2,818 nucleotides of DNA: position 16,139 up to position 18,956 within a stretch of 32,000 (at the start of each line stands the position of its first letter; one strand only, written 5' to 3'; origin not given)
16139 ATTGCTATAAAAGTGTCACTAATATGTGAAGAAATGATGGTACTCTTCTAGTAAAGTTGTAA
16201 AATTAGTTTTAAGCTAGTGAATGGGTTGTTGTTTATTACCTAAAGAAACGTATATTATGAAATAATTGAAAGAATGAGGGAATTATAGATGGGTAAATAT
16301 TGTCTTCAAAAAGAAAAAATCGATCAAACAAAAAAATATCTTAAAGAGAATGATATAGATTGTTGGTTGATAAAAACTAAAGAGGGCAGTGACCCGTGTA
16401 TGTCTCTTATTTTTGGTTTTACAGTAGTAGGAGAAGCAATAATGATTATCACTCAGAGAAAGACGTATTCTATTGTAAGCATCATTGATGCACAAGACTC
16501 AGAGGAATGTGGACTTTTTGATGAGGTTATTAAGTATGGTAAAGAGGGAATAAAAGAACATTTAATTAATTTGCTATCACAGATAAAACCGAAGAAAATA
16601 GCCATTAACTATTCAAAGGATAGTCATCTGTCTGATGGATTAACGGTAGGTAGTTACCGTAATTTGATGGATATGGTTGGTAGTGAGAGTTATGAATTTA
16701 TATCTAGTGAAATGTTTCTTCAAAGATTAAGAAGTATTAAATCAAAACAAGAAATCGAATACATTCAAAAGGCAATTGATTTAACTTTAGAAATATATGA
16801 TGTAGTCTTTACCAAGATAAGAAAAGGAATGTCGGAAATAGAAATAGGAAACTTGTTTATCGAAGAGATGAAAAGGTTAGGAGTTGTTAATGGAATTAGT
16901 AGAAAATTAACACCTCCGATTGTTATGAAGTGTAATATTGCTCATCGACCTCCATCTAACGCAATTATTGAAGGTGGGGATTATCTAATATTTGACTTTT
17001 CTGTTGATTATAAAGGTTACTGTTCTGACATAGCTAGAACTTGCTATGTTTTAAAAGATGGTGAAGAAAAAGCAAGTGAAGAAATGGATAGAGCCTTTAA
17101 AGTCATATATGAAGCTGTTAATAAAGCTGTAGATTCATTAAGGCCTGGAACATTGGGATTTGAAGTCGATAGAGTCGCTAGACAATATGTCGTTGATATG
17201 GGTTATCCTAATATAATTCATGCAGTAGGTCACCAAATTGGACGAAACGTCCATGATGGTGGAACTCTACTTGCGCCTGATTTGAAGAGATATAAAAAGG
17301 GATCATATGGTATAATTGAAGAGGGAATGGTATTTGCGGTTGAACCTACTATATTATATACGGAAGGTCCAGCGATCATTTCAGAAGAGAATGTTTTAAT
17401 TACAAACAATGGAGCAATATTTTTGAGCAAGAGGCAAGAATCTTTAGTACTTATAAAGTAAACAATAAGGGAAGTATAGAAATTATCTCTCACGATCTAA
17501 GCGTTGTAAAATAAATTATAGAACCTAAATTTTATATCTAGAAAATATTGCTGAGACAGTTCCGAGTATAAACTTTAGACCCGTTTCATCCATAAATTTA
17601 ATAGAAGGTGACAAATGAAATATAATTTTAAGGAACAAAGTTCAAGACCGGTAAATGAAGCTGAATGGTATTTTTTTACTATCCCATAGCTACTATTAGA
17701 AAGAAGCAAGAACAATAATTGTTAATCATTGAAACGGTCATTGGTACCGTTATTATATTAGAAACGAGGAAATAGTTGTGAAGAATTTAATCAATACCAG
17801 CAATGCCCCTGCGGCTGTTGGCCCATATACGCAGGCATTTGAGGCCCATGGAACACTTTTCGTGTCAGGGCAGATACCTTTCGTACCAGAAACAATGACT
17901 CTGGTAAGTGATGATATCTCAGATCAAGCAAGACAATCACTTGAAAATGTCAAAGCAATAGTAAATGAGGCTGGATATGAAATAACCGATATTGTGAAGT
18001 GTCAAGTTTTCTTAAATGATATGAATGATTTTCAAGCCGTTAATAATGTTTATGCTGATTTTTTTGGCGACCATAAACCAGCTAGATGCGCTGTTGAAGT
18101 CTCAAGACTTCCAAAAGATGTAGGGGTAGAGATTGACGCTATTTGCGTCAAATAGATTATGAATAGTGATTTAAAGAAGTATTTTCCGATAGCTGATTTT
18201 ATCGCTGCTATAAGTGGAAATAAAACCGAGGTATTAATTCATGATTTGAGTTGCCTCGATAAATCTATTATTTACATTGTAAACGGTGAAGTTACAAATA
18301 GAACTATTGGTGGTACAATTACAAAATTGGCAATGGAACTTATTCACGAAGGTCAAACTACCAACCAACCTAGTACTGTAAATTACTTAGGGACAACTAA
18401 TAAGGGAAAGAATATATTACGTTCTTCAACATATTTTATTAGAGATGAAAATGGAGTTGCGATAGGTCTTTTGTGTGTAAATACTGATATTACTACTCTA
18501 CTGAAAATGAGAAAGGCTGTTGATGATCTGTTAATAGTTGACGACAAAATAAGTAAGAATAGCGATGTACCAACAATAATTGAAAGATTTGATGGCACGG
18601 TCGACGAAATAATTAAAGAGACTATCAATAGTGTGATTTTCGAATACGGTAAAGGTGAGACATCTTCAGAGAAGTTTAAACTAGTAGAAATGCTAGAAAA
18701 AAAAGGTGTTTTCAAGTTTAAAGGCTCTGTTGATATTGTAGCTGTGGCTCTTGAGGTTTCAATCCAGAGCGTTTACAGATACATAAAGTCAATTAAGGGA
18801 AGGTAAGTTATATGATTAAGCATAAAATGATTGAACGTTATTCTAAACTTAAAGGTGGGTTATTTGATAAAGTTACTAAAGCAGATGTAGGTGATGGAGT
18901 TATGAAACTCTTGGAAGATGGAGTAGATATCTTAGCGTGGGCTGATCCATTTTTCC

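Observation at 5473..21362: Seven M24 (pita-bread) paralogues of three subtypes within 16 kb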

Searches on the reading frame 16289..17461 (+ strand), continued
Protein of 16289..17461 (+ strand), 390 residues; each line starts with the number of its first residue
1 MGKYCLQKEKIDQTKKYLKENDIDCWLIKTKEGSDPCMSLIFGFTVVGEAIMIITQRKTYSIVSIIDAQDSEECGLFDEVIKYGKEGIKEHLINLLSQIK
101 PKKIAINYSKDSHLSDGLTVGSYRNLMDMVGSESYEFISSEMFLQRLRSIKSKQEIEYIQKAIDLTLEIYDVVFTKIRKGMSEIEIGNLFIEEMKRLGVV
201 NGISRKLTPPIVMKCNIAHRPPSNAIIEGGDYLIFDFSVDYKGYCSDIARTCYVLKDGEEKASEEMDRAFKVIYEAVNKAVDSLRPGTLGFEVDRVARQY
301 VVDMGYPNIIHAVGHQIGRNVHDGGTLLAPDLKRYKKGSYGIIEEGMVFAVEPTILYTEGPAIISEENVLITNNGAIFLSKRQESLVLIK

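Call 66: find_encoding_contigs(protein=P0192, flank=10000, max_places=1)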
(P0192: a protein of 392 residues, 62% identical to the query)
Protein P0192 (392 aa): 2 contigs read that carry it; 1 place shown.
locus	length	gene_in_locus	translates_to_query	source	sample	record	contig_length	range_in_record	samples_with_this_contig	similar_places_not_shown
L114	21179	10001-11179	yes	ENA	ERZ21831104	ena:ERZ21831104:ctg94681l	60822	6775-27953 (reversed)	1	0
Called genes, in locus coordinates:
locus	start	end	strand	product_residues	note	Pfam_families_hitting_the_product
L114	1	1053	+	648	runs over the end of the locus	PF00532:Peripla_BP_1, PF13407:Peripla_BP_4 (weak), PF13377:Peripla_BP_3, PF00990:GGDEF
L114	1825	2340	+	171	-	PF13302:Acetyltransf_3, PF13420:Acetyltransf_4, PF00583:Acetyltransf_1, PF13673:Acetyltransf_10 (weak), PF13508:Acetyltransf_7, PF08445:FR47 (weak)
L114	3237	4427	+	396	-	PF00155:Aminotran_1_2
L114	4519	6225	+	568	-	PF00496:SBP_bac_5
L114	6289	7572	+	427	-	PF01546:Peptidase_M20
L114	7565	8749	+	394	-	PF00557:Peptidase_M24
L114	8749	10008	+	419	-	PF01546:Peptidase_M20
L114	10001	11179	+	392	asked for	PF00557:Peptidase_M24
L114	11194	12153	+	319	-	PF19300:BPD_transp_1_N, PF00528:BPD_transp_1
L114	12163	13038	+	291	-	PF12911:OppC_N, PF00528:BPD_transp_1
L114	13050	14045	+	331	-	PF02463:SMC_N (faint), PF00005:ABC_tran, PF13304:AAA_21 (faint), PF08352:oligo_HPY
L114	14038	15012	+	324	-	PF00005:ABC_tran, PF08352:oligo_HPY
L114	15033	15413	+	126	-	PF01042:Ribonuc_L-PSP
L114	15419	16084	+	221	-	PF08348:PAS_6, PF13309:HTH_22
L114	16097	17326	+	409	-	PF00155:Aminotran_1_2, PF00266:Aminotran_5 (weak), PF01053:Cys_Met_Meta_PP (weak), PF01041:DegT_DnrJ_EryC1 (weak)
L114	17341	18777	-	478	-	PF00557:Peptidase_M24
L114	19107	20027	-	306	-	PF02311:AraC_binding (weak), PF00165:HTH_AraC (weak), PF12833:HTH_18, PF00165:HTH_AraC (weak)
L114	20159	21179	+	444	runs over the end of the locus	PF01547:SBP_bac_1, PF13416:SBP_bac_8, PF13343:SBP_bac_6 (faint), PF13531:SBP_bac_11 (weak)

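Call 67: find_encoding_contigs(protein=P0183, flank=10000, max_places=1)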
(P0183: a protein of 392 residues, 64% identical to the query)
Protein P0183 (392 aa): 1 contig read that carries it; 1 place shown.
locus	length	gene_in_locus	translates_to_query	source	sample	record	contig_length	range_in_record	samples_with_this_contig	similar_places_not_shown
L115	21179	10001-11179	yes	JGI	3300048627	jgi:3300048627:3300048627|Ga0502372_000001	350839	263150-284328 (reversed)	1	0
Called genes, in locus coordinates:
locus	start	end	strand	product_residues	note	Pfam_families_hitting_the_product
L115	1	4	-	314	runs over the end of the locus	-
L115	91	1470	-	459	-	PF01547:SBP_bac_1, PF13416:SBP_bac_8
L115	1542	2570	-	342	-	PF00356:LacI, PF00532:Peripla_BP_1, PF13407:Peripla_BP_4, PF13377:Peripla_BP_3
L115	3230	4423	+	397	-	PF00155:Aminotran_1_2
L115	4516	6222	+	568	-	PF00496:SBP_bac_5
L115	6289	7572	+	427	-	PF01546:Peptidase_M20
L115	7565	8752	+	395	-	PF00557:Peptidase_M24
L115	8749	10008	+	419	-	PF01546:Peptidase_M20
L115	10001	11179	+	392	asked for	PF00557:Peptidase_M24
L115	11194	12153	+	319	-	PF19300:BPD_transp_1_N, PF00528:BPD_transp_1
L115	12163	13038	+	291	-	PF12911:OppC_N, PF00528:BPD_transp_1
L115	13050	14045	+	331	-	PF02463:SMC_N (weak), PF00005:ABC_tran, PF13304:AAA_21 (weak), PF08352:oligo_HPY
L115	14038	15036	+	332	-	PF00005:ABC_tran, PF08352:oligo_HPY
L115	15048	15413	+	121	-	PF01042:Ribonuc_L-PSP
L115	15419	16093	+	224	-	PF08348:PAS_6, PF13309:HTH_22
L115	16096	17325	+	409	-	PF00155:Aminotran_1_2, PF00266:Aminotran_5 (weak), PF01041:DegT_DnrJ_EryC1 (weak)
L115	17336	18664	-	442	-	PF00557:Peptidase_M24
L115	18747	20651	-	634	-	PF05426:Alginate_lyase (weak), PF07940:Hepar_II_III_C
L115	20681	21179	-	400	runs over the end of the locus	PF02746:MR_MLE_N, PF13378:MR_MLE_C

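Call 68: search_protein_families(library=ncbifam, proteins=[L111:4287-5570:+, L111:6779-7996:+, L111:2544-4229:+, L112:15981-17123:+, L112:4125-5477:+, L112:6691-7986:+], max_evalue=1e-10)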
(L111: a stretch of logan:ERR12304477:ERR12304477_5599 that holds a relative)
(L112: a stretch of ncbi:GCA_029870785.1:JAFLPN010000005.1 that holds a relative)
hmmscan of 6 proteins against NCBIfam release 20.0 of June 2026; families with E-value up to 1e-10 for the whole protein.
L111:4287-5570:+ (427 aa): 32 families (the best 25 are shown)
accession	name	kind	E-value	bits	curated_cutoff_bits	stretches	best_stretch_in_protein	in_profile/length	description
NF005913.0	PRK07906.1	subfamily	2.5e-61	207.6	382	2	5-194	16-211/442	hypothetical protein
NF006596.0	PRK09133.1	subfamily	3.6e-45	154.4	349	2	6-188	40-225/474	hypothetical protein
NF006399.0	PRK08651.1-2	equivalog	9.1e-37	127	381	1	5-415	5-400/405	succinyl-diaminopimelate desuccinylase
TIGR01910.1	DapE-ArgE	subfamily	3.6e-36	125.1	217.6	1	8-142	2-143/373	ArgE/DapE family deacylase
NF009557.0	PRK13009.1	equivalog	2.8e-31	109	284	1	3-154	2-150/377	succinyl-diaminopimelate desuccinylase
NF006365.0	PRK08588.1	subfamily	5.7e-31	108.2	289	1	2-315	5-279/383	succinyl-diaminopimelate desuccinylase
NF005710.0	PRK07522.1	subfamily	8e-31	107.6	412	1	3-152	7-154/391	acetylornithine deacetylase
TIGR01880.1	Ac-peptdase-euk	subfamily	5.5e-28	97.8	338.6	1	9-168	15-176/401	N-acyl-aliphatic-L-amino acid amidohydrolase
TIGR01246.1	dapE_proteo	equivalog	2.5e-27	95.9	361.8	1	8-151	3-143/370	succinyl-diaminopimelate desuccinylase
NF010589.0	PRK13983.1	equivalog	7e-27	94.4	333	1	46-152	66-174/409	M20 family metallo-hydrolase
TIGR01892.1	AcOrn-deacetyl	equivalog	1.4e-25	90.1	297.7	1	8-142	1-135/365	acetylornithine deacetylase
NF003474.0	PRK05111.1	equivalog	1.4e-21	76.8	460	1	26-141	33-147/383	acetylornithine deacetylase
NF006326.0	PRK08554.1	equivalog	4.4e-21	75.2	354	1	3-146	8-151/446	peptidase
NF006400.0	PRK08651.1-3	equivalog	1e-19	70.7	374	1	6-155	12-174/410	succinyl-diaminopimelate desuccinylase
NF006112.0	PRK08262.1-3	equivalog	5.5e-19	68.1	510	0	261-411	336-481/492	M20 family peptidase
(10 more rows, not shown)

L111:6779-7996:+ (405 aa): 18 families
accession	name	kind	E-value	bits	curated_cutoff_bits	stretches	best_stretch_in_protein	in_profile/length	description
NF005913.0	PRK07906.1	subfamily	4.1e-55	187.2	382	1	1-402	24-441/442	hypothetical protein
NF006596.0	PRK09133.1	subfamily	1.8e-37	129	349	1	2-404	48-471/474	hypothetical protein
TIGR01910.1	DapE-ArgE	subfamily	3.4e-31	108.8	217.6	1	2-360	8-348/373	ArgE/DapE family deacylase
NF005710.0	PRK07522.1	subfamily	1.9e-28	99.7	412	1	2-297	18-285/391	acetylornithine deacetylase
NF006399.0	PRK08651.1-2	equivalog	3.4e-28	98.8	381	1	1-401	13-402/405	succinyl-diaminopimelate desuccinylase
NF006365.0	PRK08588.1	subfamily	1.9e-26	93.3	289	1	1-347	16-331/383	succinyl-diaminopimelate desuccinylase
TIGR01892.1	AcOrn-deacetyl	equivalog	8.2e-25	87.6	297.7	1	11-298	15-272/365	acetylornithine deacetylase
TIGR01880.1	Ac-peptdase-euk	subfamily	1e-23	83.7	338.6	1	3-404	21-399/401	N-acyl-aliphatic-L-amino acid amidohydrolase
NF009557.0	PRK13009.1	equivalog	1.5e-19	70.4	284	1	13-213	22-217/377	succinyl-diaminopimelate desuccinylase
NF010589.0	PRK13983.1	equivalog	2.1e-18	66.5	333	1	7-204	32-231/409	M20 family metallo-hydrolase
TIGR01246.1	dapE_proteo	equivalog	6.8e-17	61.5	361.8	1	14-145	19-147/370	succinyl-diaminopimelate desuccinylase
NF003474.0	PRK05111.1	equivalog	8.8e-17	61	460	1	12-299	31-286/383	acetylornithine deacetylase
NF006113.0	PRK08262.1-4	equivalog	9.2e-17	60.9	503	1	48-402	121-504/510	M20 family peptidase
NF005914.0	PRK07907.1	subfamily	4.6e-16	58.7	300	1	11-146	41-175/456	hypothetical protein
NF006326.0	PRK08554.1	equivalog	3.4e-12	45.9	354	1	2-142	19-156/446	peptidase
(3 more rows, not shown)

L111:2544-4229:+ (561 aa): 9 families
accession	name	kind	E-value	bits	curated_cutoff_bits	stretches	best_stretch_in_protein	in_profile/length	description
NF045467.1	Opp4A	equivalog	2.6e-73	247.2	650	1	22-559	25-555/556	oligopeptide ABC transporter substrate-binding protein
TIGR02294.1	nickel_nikA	equivalog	1.2e-43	149.4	393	1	46-425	20-384/501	nickel ABC transporter substrate-binding protein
NF047575.1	opine_bind_CntA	exception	4.4e-35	121.2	800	1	33-417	38-409/535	staphylopine-dependent metal ABC transporter substrate-binding lipoprotein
NF045468.1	Opp5A_nikA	equivalog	6e-33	114.1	600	1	52-421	34-369/488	nickel ABC transporter substrate-binding protein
NF011942.0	PRK15413.1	equivalog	3.3e-29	101.9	594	1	27-541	23-493/512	glutathione ABC transporter substrate-binding protein GsiB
NF043070.1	DppA_dipep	equivalog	4.8e-28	98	1005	1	34-427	31-419/535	dipeptide ABC transporter periplasmic-binding protein DppA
NF011689.0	PRK15109.1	equivalog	2.6e-26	92.4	560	1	64-368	67-370/547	ABC transporter substrate-binding protein SapA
TIGR04028.1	SBP_KPN_01854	hypoth_equivalog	2.9e-18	65.7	468.5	0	77-232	46-192/509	TIGR04028 family ABC transporter substrate-binding protein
NF011684.0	PRK15104.1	equivalog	7.6e-12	44.7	947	0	9-258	16-268/543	oligopeptide ABC transporter substrate-binding protein OppA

L112:15981-17123:+ (380 aa): 11 families
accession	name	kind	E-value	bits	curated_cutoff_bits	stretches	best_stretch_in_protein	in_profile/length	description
TIGR01373.1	soxB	subfamily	5.9e-37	127.5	529.45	1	5-375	31-406/407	sarcosine oxidase subunit beta family protein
NF001933.0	PRK00711.1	subfamily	8.5e-31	107.4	383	1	77-224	121-272/429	D-amino acid dehydrogenase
NF008425.0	PRK11259.1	equivalog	2.2e-24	86.1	257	2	3-232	3-225/377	N-methyl-L-tryptophan oxidase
TIGR02352.1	thiamin_ThiO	equivalog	2.9e-24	85.8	250.8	1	7-221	1-219/351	glycine oxidase ThiO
TIGR01377.1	soxA_mon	subfamily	3.8e-19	68.7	479.65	0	7-231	3-222/381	amino oxidase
NF009074.0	PRK12409.1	equivalog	2.8e-14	53.1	494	0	83-224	128-273/410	D-amino acid dehydrogenase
NF050086.1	pipecolate_AmaA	exception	7.3e-13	47.9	600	0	3-205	24-233/425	L-pipecolate oxidase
NF033460.1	glycerol3P_ox_II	equivalog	4.7e-12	45.7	460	1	5-219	2-218/361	type 2 glycerol-3-phosphate oxidase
TIGR03364.1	HpnW_proposed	hypoth_equivalog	6.5e-12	45.2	285.1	1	6-215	2-203/365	TIGR03364 family FAD-dependent oxidoreductase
NF008726.1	PRK11728.1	equivalog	1e-11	44.3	299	1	6-221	2-214/389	L-2-hydroxyglutarate oxidase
TIGR03377.1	glycerol3P_GlpA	equivalog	9.6e-11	40.9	552.8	0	6-239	1-235/530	anaerobic glycerol-3-phosphate dehydrogenase subunit GlpA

L112:4125-5477:+ (450 aa): 27 families (the best 25 are shown)
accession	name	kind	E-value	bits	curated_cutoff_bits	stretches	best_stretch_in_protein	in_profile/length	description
NF005913.0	PRK07906.1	subfamily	1.7e-72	244.5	382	1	9-440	14-437/442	hypothetical protein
NF006596.0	PRK09133.1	subfamily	4.1e-46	157.5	349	1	13-444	41-469/474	hypothetical protein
TIGR01910.1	DapE-ArgE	subfamily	7.4e-30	104.4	217.6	1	15-188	3-173/373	ArgE/DapE family deacylase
NF006399.0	PRK08651.1-2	equivalog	9.8e-29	100.6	381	1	11-403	5-370/405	succinyl-diaminopimelate desuccinylase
NF010589.0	PRK13983.1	equivalog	3.6e-25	88.7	333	1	9-177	13-185/409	M20 family metallo-hydrolase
TIGR01880.1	Ac-peptdase-euk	subfamily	1.1e-24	86.8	338.6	1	11-167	11-162/401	N-acyl-aliphatic-L-amino acid amidohydrolase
NF006365.0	PRK08588.1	subfamily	6.5e-21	75.1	289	1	9-157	6-144/383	succinyl-diaminopimelate desuccinylase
NF006113.0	PRK08262.1-4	equivalog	3.2e-20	72.3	503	1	43-434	97-494/510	M20 family peptidase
NF009557.0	PRK13009.1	equivalog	3.8e-18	65.8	284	1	11-241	4-222/377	succinyl-diaminopimelate desuccinylase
NF006112.0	PRK08262.1-3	equivalog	1.1e-17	63.8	510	0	76-154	116-197/492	M20 family peptidase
NF009558.0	PRK13013.1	equivalog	5.4e-16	58.3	428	1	14-177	20-185/429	acetylornithine deacetylase/succinyl-diaminopimelate desuccinylase family protein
NF005914.0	PRK07907.1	subfamily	4.1e-14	52.3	300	1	20-176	28-181/456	hypothetical protein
TIGR01246.1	dapE_proteo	equivalog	7.7e-14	51.5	361.8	1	14-241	3-218/370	succinyl-diaminopimelate desuccinylase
TIGR01887.1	dipeptidaselike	subfamily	1.3e-13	51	207.95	1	77-157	66-145/447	Sapep family Mn(2+)-dependent dipeptidase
NF006111.0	PRK08262.1-1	equivalog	1.4e-13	50.3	825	1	47-430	93-476/493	M20 family peptidase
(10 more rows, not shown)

L112:6691-7986:+ (431 aa): 34 families (the best 25 are shown)
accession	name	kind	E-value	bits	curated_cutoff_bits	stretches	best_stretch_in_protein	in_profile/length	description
NF005913.0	PRK07906.1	subfamily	1.4e-79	267.8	382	1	9-426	12-441/442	hypothetical protein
NF006596.0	PRK09133.1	subfamily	3.1e-68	230.5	349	2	18-257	44-284/474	hypothetical protein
TIGR01910.1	DapE-ArgE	subfamily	1.3e-43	149.6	217.6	1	18-414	4-368/373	ArgE/DapE family deacylase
NF006399.0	PRK08651.1-2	equivalog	2.4e-43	148.7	381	1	14-424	6-401/405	succinyl-diaminopimelate desuccinylase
TIGR01880.1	Ac-peptdase-euk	subfamily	2e-41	142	338.6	1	10-421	8-392/401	N-acyl-aliphatic-L-amino acid amidohydrolase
NF006365.0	PRK08588.1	subfamily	1.4e-33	116.8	289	1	12-319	7-275/383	succinyl-diaminopimelate desuccinylase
NF006113.0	PRK08262.1-4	equivalog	4.8e-32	111.3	503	1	58-254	110-313/510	M20 family peptidase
NF006111.0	PRK08262.1-1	equivalog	1.8e-29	102.8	825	1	62-411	106-475/493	M20 family peptidase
NF010589.0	PRK13983.1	equivalog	1.3e-28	100.1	333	1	6-229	8-234/409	M20 family metallo-hydrolase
NF005710.0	PRK07522.1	subfamily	1.5e-28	100.1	412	1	11-321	7-285/391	acetylornithine deacetylase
NF009557.0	PRK13009.1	equivalog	2.7e-27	95.9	284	1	13-239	4-221/377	succinyl-diaminopimelate desuccinylase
TIGR01892.1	AcOrn-deacetyl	equivalog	5.9e-26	91.4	297.7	1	20-350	5-294/365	acetylornithine deacetylase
NF005914.0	PRK07907.1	subfamily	6.1e-24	84.7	300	1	18-169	24-176/456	hypothetical protein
NF006112.0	PRK08262.1-3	equivalog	1.7e-23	83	510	1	63-253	107-301/492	M20 family peptidase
TIGR01246.1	dapE_proteo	equivalog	3.6e-22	78.9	361.8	1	18-237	5-215/370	succinyl-diaminopimelate desuccinylase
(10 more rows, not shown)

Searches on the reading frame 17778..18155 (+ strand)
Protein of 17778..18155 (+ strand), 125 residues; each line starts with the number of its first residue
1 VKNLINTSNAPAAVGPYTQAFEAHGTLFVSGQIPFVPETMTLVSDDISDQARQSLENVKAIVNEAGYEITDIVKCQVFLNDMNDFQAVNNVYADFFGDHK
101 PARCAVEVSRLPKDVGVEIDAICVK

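Call 4: search_protein_families(library=pfam, proteins=[window:17778-18155:+], max_evalue=0.01)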
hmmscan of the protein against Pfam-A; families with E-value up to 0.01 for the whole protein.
window:17778-18155:+ (125 aa): 1 family
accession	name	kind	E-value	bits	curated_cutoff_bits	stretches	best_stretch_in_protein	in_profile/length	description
PF01042.26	Ribonuc_L-PSP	-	1.5e-41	141.6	27.3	1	8-124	2-120/121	Endoribonuclease L-PSP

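Call 13: search_protein_families(library=ncbifam, proteins=[window:17778-18155:+], max_evalue=0.00001)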
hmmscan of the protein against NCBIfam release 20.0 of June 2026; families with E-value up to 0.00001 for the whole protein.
window:17778-18155:+ (125 aa): 4 families
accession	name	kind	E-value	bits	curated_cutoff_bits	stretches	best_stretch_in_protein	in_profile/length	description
TIGR00004.1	TIGR00004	subfamily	1.8e-50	170.3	106.25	1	3-125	2-125/125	Rid family detoxifying hydrolase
NF008490.0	PRK11401.1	equivalog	1.8e-40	137.8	222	1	1-125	1-127/129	enamine/imine deaminase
TIGR03610.1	RutC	equivalog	1.1e-23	83.7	169.1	1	2-122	3-123/127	pyrimidine utilization protein C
TIGR04444.1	chori_FkbO_Hyg5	subfamily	8.6e-06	25.2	325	0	22-123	202-311/311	FkbO/Hyg5 family chorismatase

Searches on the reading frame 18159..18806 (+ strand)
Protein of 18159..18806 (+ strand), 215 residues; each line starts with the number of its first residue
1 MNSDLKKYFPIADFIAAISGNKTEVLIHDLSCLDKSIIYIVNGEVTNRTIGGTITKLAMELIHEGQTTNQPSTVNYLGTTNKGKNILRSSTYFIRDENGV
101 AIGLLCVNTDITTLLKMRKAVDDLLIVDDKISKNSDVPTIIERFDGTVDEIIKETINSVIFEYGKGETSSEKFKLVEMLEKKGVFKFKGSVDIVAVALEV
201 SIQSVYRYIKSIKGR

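Call 4: search_protein_families(library=pfam, proteins=[window:18159-18806:+], max_evalue=0.01)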
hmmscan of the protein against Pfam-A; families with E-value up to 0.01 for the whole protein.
window:18159-18806:+ (215 aa): 2 families
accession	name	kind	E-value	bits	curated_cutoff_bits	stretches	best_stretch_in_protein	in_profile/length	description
PF08348.17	PAS_6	-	1.1e-35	122.3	27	1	5-119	1-114/115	YheO-like PAS domain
PF13309.12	HTH_22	-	3.5e-14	53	29.6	1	152-210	2-63/63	HTH domain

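Call 13: search_protein_families(library=ncbifam, proteins=[window:18159-18806:+], max_evalue=0.00001)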
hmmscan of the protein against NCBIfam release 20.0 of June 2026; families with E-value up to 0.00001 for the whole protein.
window:18159-18806:+ (215 aa): 0 families
